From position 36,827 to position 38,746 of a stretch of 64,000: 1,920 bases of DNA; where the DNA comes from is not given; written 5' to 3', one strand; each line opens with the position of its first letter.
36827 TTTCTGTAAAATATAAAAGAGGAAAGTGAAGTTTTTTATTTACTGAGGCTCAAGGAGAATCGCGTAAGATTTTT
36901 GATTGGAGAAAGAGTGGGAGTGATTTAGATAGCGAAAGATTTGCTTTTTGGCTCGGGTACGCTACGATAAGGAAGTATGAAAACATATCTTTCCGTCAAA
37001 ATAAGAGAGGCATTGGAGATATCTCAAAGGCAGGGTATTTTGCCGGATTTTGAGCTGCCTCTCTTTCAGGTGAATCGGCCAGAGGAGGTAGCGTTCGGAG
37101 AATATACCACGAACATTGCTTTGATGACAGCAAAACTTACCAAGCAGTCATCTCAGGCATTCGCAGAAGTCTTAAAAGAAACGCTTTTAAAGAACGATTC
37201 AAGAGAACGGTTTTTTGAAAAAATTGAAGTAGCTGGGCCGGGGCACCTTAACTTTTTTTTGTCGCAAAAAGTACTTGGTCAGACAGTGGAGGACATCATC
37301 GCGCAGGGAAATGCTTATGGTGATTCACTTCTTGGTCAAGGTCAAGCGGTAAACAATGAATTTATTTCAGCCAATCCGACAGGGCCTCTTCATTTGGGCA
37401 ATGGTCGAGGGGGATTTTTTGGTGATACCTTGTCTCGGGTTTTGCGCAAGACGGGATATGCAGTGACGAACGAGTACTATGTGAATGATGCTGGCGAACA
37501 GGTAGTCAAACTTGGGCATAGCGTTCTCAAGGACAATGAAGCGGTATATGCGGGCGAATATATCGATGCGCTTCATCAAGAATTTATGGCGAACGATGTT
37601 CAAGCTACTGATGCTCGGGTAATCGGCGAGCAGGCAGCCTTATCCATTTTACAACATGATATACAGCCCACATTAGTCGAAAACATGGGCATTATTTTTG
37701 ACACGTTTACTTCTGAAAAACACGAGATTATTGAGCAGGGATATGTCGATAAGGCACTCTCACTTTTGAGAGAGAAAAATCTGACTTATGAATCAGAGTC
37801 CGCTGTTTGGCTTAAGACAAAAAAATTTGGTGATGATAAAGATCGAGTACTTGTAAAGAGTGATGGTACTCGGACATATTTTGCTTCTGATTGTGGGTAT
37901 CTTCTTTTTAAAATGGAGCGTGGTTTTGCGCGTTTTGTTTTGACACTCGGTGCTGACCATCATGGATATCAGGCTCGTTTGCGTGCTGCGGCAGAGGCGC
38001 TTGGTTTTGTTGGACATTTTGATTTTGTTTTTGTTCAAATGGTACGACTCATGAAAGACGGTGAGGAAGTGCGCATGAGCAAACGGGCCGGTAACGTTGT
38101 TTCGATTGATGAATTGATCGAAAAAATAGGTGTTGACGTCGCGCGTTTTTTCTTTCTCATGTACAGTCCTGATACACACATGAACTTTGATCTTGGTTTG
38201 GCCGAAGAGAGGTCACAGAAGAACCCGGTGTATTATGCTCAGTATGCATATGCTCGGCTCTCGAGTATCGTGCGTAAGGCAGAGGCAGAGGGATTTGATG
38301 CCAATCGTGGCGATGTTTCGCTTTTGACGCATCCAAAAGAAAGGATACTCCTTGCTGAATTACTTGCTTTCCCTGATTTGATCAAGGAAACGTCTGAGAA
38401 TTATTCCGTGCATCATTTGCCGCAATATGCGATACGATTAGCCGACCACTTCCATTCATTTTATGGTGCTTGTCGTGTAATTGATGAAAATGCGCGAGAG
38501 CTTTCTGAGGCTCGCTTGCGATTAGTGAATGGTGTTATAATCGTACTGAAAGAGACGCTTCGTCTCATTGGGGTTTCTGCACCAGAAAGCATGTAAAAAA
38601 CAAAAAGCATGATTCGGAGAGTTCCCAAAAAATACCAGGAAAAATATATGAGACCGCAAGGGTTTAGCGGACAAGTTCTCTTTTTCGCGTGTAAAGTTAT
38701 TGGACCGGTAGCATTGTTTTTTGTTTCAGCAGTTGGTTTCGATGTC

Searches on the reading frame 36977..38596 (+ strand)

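Call 58: search_protein_families(library=pfam, proteins=[window:36977-38596:+], max_evalue=0.0001)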
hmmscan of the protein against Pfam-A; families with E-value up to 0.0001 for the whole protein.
window:36977-38596:+ (539 aa): 6 families
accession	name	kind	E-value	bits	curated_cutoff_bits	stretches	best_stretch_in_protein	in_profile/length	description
PF05746.21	DALR_1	-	2.3e-32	112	22.3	1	422-539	2-117/117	DALR anticodon binding domain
PF00750.26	tRNA-synt_1d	-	7.9e-18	65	23.3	1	104-382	2-296/349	tRNA synthetases class I (R), catalytic domain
PF03485.21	Arg_tRNA_synt_N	-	3.1e-14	53.8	21.5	1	8-95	6-85/85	Arginyl tRNA synthetase N terminal domain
PF00133.28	tRNA-synt_1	-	1.3e-06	27.9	22.7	1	317-399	327-407/414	tRNA synthetases class I (I, L, M and V)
PF01406.26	tRNA-synt_1e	-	1.5e-06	28.2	27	0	138-214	23-98/301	tRNA synthetases class I (C) catalytic domain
PF09334.17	tRNA-synt_1g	-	1.6e-05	24.3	20.1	0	363-401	324-362/391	tRNA synthetases class I (M)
